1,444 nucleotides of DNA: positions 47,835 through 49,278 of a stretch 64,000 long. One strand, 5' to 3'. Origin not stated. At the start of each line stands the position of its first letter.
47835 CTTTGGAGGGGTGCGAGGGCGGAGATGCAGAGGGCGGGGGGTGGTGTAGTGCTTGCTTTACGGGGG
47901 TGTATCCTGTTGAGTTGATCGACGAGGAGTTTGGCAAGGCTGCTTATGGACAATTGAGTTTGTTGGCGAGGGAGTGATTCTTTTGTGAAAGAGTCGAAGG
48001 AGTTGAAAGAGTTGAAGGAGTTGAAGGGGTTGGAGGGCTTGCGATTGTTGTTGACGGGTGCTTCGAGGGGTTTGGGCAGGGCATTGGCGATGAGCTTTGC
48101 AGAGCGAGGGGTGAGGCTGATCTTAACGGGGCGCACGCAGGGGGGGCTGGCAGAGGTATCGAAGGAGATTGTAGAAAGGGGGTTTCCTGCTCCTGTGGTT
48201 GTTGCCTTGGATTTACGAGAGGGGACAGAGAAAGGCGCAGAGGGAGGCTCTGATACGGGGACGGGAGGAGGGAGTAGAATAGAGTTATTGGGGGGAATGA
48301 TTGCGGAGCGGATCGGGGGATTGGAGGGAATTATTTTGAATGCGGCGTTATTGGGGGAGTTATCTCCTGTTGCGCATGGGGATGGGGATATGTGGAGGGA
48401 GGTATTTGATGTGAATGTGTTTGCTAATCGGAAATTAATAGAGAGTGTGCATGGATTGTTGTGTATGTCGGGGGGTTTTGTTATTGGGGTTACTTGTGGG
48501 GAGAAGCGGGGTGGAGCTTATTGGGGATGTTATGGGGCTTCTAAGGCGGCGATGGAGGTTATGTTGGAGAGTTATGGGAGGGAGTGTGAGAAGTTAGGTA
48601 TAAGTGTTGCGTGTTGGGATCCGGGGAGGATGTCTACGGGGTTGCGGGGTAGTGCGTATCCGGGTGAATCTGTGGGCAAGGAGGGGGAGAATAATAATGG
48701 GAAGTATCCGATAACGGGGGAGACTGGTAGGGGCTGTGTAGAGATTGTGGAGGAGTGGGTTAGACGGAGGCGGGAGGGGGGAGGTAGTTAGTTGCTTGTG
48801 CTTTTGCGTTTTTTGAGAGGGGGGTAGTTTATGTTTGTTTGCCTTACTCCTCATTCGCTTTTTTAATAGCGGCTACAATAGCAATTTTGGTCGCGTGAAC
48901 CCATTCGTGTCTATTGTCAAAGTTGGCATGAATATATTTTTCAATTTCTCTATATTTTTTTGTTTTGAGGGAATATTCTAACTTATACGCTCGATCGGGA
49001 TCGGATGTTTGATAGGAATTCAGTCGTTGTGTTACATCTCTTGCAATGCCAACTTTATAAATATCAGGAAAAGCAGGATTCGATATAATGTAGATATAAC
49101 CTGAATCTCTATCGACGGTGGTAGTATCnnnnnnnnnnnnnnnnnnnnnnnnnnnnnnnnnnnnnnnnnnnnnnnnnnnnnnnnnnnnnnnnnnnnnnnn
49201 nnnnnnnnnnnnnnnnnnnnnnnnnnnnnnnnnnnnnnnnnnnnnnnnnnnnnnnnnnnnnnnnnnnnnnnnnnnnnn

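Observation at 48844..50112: Orphan N6-adenine methyltransferase fused to a T5orf172/GIY-YIG-like domain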

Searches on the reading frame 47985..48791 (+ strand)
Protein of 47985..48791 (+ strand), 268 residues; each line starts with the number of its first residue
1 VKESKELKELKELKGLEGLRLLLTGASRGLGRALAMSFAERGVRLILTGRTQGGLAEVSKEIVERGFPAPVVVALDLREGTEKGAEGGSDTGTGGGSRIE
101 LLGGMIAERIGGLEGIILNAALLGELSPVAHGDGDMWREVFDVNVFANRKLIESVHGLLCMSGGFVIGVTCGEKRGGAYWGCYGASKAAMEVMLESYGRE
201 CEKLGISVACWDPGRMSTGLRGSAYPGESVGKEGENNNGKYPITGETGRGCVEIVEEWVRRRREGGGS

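Call 46: find_homologous_proteins(query=window:47985-48791:+, max_evalue=1e-20)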
Query window:47985-48791:+ (268 aa): 63 proteins with E <= 1e-20 among 4743 candidates.
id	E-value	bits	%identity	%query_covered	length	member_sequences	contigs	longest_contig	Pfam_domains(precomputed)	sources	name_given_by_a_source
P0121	2.3e-166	570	99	100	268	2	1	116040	PF13561.13,PF00106.32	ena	-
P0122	2.2e-140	485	89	93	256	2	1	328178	PF13561.13,PF00106.32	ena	-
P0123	3.4e-107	376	74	93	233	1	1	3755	PF08659.17,PF13561.13,PF00106.32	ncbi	-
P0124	2.6e-98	347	65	93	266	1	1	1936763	PF13561.13,PF00106.32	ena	-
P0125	2.9e-97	344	70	93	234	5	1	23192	PF13561.13,PF00106.32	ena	-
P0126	4.2e-97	343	66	93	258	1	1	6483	PF13561.13,PF00106.32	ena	-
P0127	6.0e-95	336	71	88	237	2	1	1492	PF13561.13,PF00106.32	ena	-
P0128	4.6e-93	330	65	93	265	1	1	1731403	PF13561.13,PF00106.32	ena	-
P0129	3.8e-92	327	68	93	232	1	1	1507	PF08659.17,PF13561.13,PF00106.32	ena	-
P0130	5.2e-37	146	42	79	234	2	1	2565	PF13561.13,PF00106.32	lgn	-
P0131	1.9e-34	137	43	78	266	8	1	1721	PF08659.17,PF13561.13,PF00106.32,PF01370.28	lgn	-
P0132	2.9e-34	137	40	79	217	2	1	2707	PF08659.17,PF13561.13,PF00106.32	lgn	-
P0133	4.7e-34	136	42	81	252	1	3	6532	PF13561.13,PF00106.32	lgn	-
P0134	2.8e-33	134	42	78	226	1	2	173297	PF08659.17,PF13561.13,PF00106.32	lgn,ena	-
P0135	8.1e-31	126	37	90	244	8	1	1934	PF13561.13,PF00106.32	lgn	-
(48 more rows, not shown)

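Call 48: find_encoding_contigs(protein=P0122, flank=6000, max_places=2)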
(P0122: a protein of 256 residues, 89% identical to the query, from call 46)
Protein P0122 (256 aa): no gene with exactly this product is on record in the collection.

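Call 49: find_encoding_contigs(protein=P0124, flank=6000, max_places=2)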
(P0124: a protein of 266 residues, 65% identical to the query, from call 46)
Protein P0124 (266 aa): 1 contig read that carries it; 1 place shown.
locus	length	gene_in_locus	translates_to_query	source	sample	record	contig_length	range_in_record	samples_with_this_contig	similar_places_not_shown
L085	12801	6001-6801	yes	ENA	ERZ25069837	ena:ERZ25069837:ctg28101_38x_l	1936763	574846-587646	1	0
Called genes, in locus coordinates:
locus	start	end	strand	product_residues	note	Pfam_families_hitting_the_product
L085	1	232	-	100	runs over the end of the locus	-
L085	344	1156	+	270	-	PF02405:MlaE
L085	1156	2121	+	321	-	PF02463:SMC_N (weak), PF00005:ABC_tran, PF13304:AAA_21 (weak)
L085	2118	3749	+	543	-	PF18073:Zn_ribbon_LapB, PF13481:AAA_25, PF03796:DnaB_C (weak), PF06745:ATPase, PF23442:DUF7125 (faint), PF13401:AAA_22 (weak), PF13541:ChlI (weak)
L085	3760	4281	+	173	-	PF02674:Colicin_V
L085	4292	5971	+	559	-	PF13522:GATase_6, PF13537:GATase_7, PF00156:Pribosyltran (weak)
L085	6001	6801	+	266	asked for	PF00106:adh_short, PF13561:adh_short_C2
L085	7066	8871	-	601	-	PF03235:GmrSD_N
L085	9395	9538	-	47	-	-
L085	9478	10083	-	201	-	PF13279:4HBT_2, PF03061:4HBT (weak)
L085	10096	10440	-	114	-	-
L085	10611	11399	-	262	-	PF01281:Ribosomal_L9_N, PF03948:Ribosomal_L9_C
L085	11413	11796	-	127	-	PF01084:Ribosomal_S18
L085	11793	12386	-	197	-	PF01250:Ribosomal_S6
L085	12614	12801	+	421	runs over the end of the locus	PF00733:Asn_synthase (faint), PF03054:tRNA_Me_trans, PF06508:QueC (faint), PF20259:tRNA_Me_trans_M, PF20258:tRNA_Me_trans_C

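Call 50: find_encoding_contigs(protein=P0128, flank=6000, max_places=2)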
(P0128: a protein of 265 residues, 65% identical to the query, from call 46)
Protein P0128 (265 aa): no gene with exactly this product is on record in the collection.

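Call 59: search_protein_families(library=padloc, proteins=[L085:7066-8871:-], max_evalue=0.001)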
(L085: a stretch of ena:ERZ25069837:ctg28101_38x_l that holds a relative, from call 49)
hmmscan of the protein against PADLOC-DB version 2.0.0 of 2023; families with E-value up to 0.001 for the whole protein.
L085:7066-8871:- (601 aa): 8 families
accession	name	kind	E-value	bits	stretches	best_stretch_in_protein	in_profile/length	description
PDLC04151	HEC-05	-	1.6e-28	97.8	1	20-584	31-594/600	-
PDLC04709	PDC-M55C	-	2.7e-27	93.6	2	19-112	19-113/554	-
PDLC04150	HEC-05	-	3.8e-16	57.1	1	21-581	14-579/583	-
PDLC03877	NsnA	-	3.1e-12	44.5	1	20-282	56-221/385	-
PDLC04153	HEC-05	-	2.4e-10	37.2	1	20-137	12-140/621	-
PDLC04152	HEC-05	-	7.6e-10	35.9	1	89-354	108-339/566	-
PDLC02792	SspE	-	2.6e-05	20.8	0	7-52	3-47/771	SspE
PDLC04027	PD-T4-2_A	-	0.00029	18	0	32-62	56-86/363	-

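Call 60: search_protein_families(library=pfam, proteins=[L085:7066-8871:-], max_evalue=0.001)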
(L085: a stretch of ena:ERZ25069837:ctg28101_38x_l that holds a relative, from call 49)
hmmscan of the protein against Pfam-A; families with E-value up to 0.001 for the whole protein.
L085:7066-8871:- (601 aa): 1 family
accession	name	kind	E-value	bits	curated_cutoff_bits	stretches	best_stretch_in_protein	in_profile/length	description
PF03235.19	GmrSD_N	-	3.9e-32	112.4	33.2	1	19-264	3-197/199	GmrSD restriction endonuclease, N-terminal domain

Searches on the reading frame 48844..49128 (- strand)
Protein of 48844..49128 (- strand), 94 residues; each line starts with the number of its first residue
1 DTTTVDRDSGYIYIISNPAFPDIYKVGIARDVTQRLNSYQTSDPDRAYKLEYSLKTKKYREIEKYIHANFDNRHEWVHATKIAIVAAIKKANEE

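Call 57: search_solved_structures(query=A2, max_evalue=10, show_alignments=3)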
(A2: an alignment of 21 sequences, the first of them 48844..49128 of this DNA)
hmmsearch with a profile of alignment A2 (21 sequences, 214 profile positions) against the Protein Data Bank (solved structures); distinct sequences matched with E-value up to 10: 1.
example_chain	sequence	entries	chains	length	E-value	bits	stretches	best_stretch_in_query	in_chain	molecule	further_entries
1ji5_A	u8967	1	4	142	0.22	14.2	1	67-150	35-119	Dlp-1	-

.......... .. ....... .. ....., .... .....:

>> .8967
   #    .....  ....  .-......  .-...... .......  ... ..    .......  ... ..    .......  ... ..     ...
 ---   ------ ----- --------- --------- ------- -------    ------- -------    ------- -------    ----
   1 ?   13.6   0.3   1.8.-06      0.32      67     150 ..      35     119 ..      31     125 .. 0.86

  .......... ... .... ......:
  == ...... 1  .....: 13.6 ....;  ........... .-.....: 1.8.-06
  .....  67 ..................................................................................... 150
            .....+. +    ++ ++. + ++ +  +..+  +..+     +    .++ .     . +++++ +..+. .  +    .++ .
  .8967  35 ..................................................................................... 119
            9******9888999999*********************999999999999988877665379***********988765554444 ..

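Call 61: predict_structure(alignment_id=A2)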
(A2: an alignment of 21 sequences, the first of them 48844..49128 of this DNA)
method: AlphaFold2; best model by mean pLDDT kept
length: 94 residues; sequences in the alignment: 21
mean_pLDDT: 90.0   pTM: 0.79
mean pLDDT of the five models: 90.0, 89.6, 89.3, 87.7, 87.1
residues with pLDDT >= 90: 71; 70-90: 14; 50-70: 8; < 50: 1
segments of 3 or more residues with pLDDT < 50: none
pLDDT, mean of each block of 10 residues (from residue 1): 64 94 94 90 82 96 97 93 97 95
secondary structure, 60 per line:
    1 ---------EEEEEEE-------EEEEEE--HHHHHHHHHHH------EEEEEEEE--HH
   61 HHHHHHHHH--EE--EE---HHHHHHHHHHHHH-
elements in order: E10-16 E24-29 H32-42 E49-56 H59-69 H81-93

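Call 65: fold_search(model_id=the predicted structure, library=pdb)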
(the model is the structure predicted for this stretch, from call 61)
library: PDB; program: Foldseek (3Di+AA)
matches with E <= 10: 251; with E <= 0.001: 0
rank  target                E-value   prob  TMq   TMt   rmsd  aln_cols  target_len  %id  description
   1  4xm5                  1.1e-01  0.98  0.61  0.24   6.9        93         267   12  C. glabrata Slx1. (released 2015-03-25)
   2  1zg2_MODEL_1_A        2.5e-01  0.51  0.42  0.42   7.5        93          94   12  Solution NMR structure of the UPF0213 protein BH0048 from Bacillus halodurans. Northeast Structural Genomics t (released 2005-06-21)
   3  6sei_A                2.6e-01  0.95  0.64  0.24   5.8       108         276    8  Recognition and processing of branched DNA substrates by Slx1-Slx4 nuclease (released 2019-09-25)
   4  6sei_C                2.8e-01  0.92  0.61  0.24   6.2       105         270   11  Recognition and processing of branched DNA substrates by Slx1-Slx4 nuclease (released 2019-09-25)
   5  4xlg_A                3.6e-01  0.87  0.58  0.24   4.8        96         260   12  C. glabrata Slx1 in complex with Slx4CCD. (released 2015-03-25)
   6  6seh_C                3.9e-01  0.87  0.58  0.24   4.4        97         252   10  Recognition and processing of branched DNA substrates by Slx1-Slx4 nuclease (released 2019-09-25)
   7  7cq3_A                4.4e-01  0.72  0.47  0.17   6.2        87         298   10  Crystal structure of Slx1-Slx4 (released 2021-06-16)
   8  1ywl_MODEL_1_A        6.0e-01  0.28  0.37  0.36  10.5        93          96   13  Solution NMR structure of the protein EF2693 from E. faecalis: Northeast Structural Genomics Consortium target (released 2005-03-29)
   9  7cq2_A                6.4e-01  0.80  0.61  0.24   4.6       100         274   15  Crystal structure of Slx1-Slx4 (released 2021-06-16)
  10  7cq2_B                6.8e-01  0.85  0.56  0.19   4.0        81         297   11  Crystal structure of Slx1-Slx4 (released 2021-06-16)
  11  9f90_H                8.8e-01  0.12  0.30  0.26   6.8       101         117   10  Crystal structure of a designed three-motif Respiratory Syncytial Virus immunogen in complex with motavizumab fab (released 2025-05-21)
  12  7o6n_A                1.1e+00  0.06  0.24  0.24  13.1        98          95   11  Crystal structure of C. elegans ERH-2 PID-3 complex (released 2021-08-25)
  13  6seh_A                1.3e+00  0.57  0.60  0.26   4.5        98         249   11  Recognition and processing of branched DNA substrates by Slx1-Slx4 nuclease (released 2019-09-25)
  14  7cq4_A                1.5e+00  0.60  0.48  0.17   2.9        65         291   12  Crystal structure of Slx1-Slx4 in complex with 5'flap DNA (released 2021-06-16)
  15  7bjk_A                1.5e+00  0.04  0.23  0.12  12.8       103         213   13  Crystal structure of the chloroplastic Fe superoxide dismutase PAP9 from Arabidopsis thaliana. (released 2021-07-07)
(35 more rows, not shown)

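Call 78: fold_search(model_id=the predicted structure, library=viral)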
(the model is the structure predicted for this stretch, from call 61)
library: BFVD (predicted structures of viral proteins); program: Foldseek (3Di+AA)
matches with E <= 10: 1042; with E <= 0.001: 125
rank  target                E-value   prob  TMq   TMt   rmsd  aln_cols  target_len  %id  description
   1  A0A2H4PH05            1.8e-08  1.00  0.80  0.47   2.7        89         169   40  GIY-YIG nuclease family protein [Klebsiella phage Sugarland]
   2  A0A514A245            2.0e-08  1.00  0.86  0.48   1.9        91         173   40  Bacteriophage T5 Orf172 DNA-binding domain-containing protein [Salmonella phage vB_SenS_SB9]
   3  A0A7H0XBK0            2.2e-07  1.00  0.77  0.36   1.9        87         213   37  Bacteriophage T5 Orf172 DNA-binding domain-containing protein [Escherichia coli phage vB_EcoS_Ace]
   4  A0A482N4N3            3.7e-07  1.00  0.77  0.49   2.4        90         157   32  Bacteriophage T5 Orf172 DNA-binding domain-containing protein [Escherichia phage vB_EcoS_VAH1]
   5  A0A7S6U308            3.7e-07  1.00  0.79  0.60   5.8        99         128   25  Endonuclease [Rhizobium phage Pasto]
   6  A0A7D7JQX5            9.5e-07  1.00  0.79  0.39   3.4        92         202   35  (no name in the UniProt tables at hand)
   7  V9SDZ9                1.9e-06  1.00  0.77  0.13   4.8       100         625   24  Bacteriophage T5 Orf172 DNA-binding domain-containing protein [Tunisvirus fontaine2]
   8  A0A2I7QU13            2.2e-06  1.00  0.79  0.43   3.4        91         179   27  (no name in the UniProt tables at hand)
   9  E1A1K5                2.8e-06  1.00  0.73  0.56   4.6        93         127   22  Bacteriophage T5 Orf172 DNA-binding domain-containing protein [Aeromonas phage phiAS4]
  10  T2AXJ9                3.4e-06  1.00  0.72  0.19   5.4        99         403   22  (no name in the UniProt tables at hand)
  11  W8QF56                3.6e-06  1.00  0.82  0.38   2.8        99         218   20  Bacteriophage T5 Orf172 DNA-binding domain-containing protein [Chloriridovirus anopheles1]
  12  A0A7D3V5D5            4.6e-06  1.00  0.78  0.34   2.7        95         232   24  GIY-YIg nuclease [Fadolivirus FV1/VV64]
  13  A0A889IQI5            4.6e-06  1.00  0.80  0.41   3.6        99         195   22  Bacteriophage T5 Orf172 DNA-binding domain-containing protein [Pseudomonas phage Itty13]
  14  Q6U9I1                4.6e-06  1.00  0.72  0.39   4.8        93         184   29  Uncharacterized protein [Aeromonas phage 44RR2.8t]
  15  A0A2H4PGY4            5.2e-06  1.00  0.79  0.49   1.9        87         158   30  Bacteriophage T5 Orf172 DNA-binding domain-containing protein [Klebsiella phage Sugarland]
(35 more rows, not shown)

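Call 81: search_protein_representatives(alignment_id=A2)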
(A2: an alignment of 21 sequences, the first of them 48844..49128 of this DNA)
Query: 21 sequences, 214 profile positions. Proteins with E-value up to 0.001 (for the whole library): 18584; up to 1e-10: 1814; up to 1e-30: 11. The best 150 are listed.
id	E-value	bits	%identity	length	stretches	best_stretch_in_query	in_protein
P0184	3.3e-76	271.8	-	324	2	3-212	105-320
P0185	3.3e-45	170.5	-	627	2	2-107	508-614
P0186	1.1e-43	165.5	-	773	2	2-105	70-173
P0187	3.3e-38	147.7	-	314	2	6-211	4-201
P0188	5.6e-38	146.9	-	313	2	9-211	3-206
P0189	4.6e-37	143.9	-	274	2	8-97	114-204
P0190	1.4e-36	142.3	-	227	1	9-211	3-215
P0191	2.7e-33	131.6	-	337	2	9-211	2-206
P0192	1.6e-32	129.0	-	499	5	4-89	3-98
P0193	1.1e-31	126.3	-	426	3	9-210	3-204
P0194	1.6e-31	125.8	-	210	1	11-210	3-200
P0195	1.7e-30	122.4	-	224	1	8-211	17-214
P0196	1.9e-29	119.0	-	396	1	5-211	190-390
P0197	2.5e-29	118.6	-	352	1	4-94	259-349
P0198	6.3e-29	117.3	-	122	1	3-94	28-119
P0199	6.5e-29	117.3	-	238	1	2-94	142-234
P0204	4.1e-28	114.6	-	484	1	2-94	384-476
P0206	8.8e-28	113.6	-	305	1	2-92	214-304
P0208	1.2e-27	113.1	-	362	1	2-93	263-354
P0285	8.1e-23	97.3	-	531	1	4-94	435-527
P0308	3.5e-22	95.3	-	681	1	3-95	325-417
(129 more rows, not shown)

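Call 82: search_protein_families(library=pfam, proteins=[P0185, P0186, P0189, P0197, P0199, P0206, P0208, P0308, P0204, P0285], max_evalue=0.001)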
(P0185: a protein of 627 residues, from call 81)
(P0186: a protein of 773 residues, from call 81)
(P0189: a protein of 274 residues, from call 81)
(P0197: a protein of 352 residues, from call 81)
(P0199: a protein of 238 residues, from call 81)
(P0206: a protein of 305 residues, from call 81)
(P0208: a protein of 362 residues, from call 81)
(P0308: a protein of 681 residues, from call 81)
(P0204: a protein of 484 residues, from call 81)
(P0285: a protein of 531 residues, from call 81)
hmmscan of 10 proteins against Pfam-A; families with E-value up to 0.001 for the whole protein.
P0185 (627 aa): 2 families
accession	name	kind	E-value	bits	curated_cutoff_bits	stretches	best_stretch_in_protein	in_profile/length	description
PF10544.15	T5orf172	-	4.3e-17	62.9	20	2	169-248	2-97/101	T5orf172 domain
PF13455.12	MUG113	-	1.4e-10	42.1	22.3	1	182-250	1-72/73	Meiotically up-regulated gene 113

P0186 (773 aa): 2 families
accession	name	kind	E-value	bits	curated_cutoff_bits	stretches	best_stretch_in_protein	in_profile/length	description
PF10544.15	T5orf172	-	3.9e-20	72.7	20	2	79-147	1-74/101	T5orf172 domain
PF13455.12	MUG113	-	3e-11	44.2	22.3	2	93-161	1-73/73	Meiotically up-regulated gene 113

P0189 (274 aa): 4 families
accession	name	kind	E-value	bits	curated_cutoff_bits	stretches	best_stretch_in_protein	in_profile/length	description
PF10544.15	T5orf172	-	3.3e-10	40.8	20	1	118-188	2-77/101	T5orf172 domain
PF13455.12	MUG113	-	2.3e-05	25.3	22.3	1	132-198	1-72/73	Meiotically up-regulated gene 113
PF01844.29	HNH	-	2.9e-05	24.6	21.4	1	219-245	20-46/47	HNH endonuclease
PF14279.12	HNH_5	-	9.9e-05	22.6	27.5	1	220-252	20-52/56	HNH endonuclease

P0197 (352 aa): 3 families
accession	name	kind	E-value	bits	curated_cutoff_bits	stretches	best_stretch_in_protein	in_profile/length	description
PF01555.25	N6_N4_Mtase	-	3e-32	112.8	26.7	1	5-216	61-215/221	DNA methylase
PF10544.15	T5orf172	-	1.3e-09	38.9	20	1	267-345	2-98/101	T5orf172 domain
PF13455.12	MUG113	-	3.2e-07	31.3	22.3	1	280-345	1-71/73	Meiotically up-regulated gene 113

P0199 (238 aa): 3 families
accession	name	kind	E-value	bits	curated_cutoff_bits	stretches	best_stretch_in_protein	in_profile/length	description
PF01555.25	N6_N4_Mtase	-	1.6e-25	90.8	26.7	1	11-111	120-220/221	DNA methylase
PF10544.15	T5orf172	-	3.7e-11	43.9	20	1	152-219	2-75/101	T5orf172 domain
PF13455.12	MUG113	-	2.2e-06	28.6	22.3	1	165-230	1-71/73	Meiotically up-regulated gene 113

P0206 (305 aa): 3 families
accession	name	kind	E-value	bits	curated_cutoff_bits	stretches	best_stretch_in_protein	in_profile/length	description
PF01555.25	N6_N4_Mtase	-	9.1e-31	108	26.7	1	2-179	80-219/221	DNA methylase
PF10544.15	T5orf172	-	7.7e-13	49.3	20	1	224-290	2-74/101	T5orf172 domain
PF13455.12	MUG113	-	1.8e-09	38.5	22.3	1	237-303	1-72/73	Meiotically up-regulated gene 113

P0208 (362 aa): 3 families
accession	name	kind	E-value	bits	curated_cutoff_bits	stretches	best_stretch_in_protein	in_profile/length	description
PF01555.25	N6_N4_Mtase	-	1.9e-31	110.2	26.7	1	5-232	61-220/221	DNA methylase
PF10544.15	T5orf172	-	2.3e-09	38.1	20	1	273-341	2-88/101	T5orf172 domain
PF13455.12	MUG113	-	1.2e-06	29.4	22.3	1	286-351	1-71/73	Meiotically up-regulated gene 113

P0308 (681 aa): 5 families
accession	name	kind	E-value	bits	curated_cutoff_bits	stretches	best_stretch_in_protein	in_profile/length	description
PF01555.25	N6_N4_Mtase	-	1.8e-46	159.3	26.7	1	28-296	1-219/221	DNA methylase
PF10544.15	T5orf172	-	2.6e-10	41.1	20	1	334-407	2-93/101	T5orf172 domain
PF06945.18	DUF1289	-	5.3e-09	36.2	27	1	458-501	2-43/47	Protein of unknown function (DUF1289)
PF13455.12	MUG113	-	1.1e-07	32.8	22.3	1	347-408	1-67/73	Meiotically up-regulated gene 113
PF03602.21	Cons_hypoth95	-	0.00014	22.1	24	0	10-41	94-127/182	Conserved hypothetical protein 95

P0204 (484 aa): 5 families
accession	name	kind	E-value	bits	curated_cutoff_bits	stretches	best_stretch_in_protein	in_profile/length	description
PF01555.25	N6_N4_Mtase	-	6.9e-45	154.1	26.7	1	28-359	1-220/221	DNA methylase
PF10544.15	T5orf172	-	9.5e-10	39.3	20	1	394-473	2-99/101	T5orf172 domain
PF13455.12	MUG113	-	6.2e-07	30.3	22.3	1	407-473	1-72/73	Meiotically up-regulated gene 113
PF03602.21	Cons_hypoth95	-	0.00028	21.1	24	0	10-41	94-127/182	Conserved hypothetical protein 95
PF02086.21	MethyltransfD12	-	0.00034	20.9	22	0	309-370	8-65/253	D12 class N6 adenine-specific DNA methyltransferase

P0285 (531 aa): 4 families
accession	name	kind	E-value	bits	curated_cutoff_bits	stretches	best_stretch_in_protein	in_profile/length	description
PF01555.25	N6_N4_Mtase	-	5.4e-42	144.7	26.7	1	85-390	1-213/221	DNA methylase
PF10544.15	T5orf172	-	6.9e-10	39.8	20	1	443-524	2-99/101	T5orf172 domain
PF13455.12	MUG113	-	0.0005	21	22.3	1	456-523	1-71/73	Meiotically up-regulated gene 113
PF03602.21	Cons_hypoth95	-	0.00065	19.9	24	0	66-120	93-144/182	Conserved hypothetical protein 95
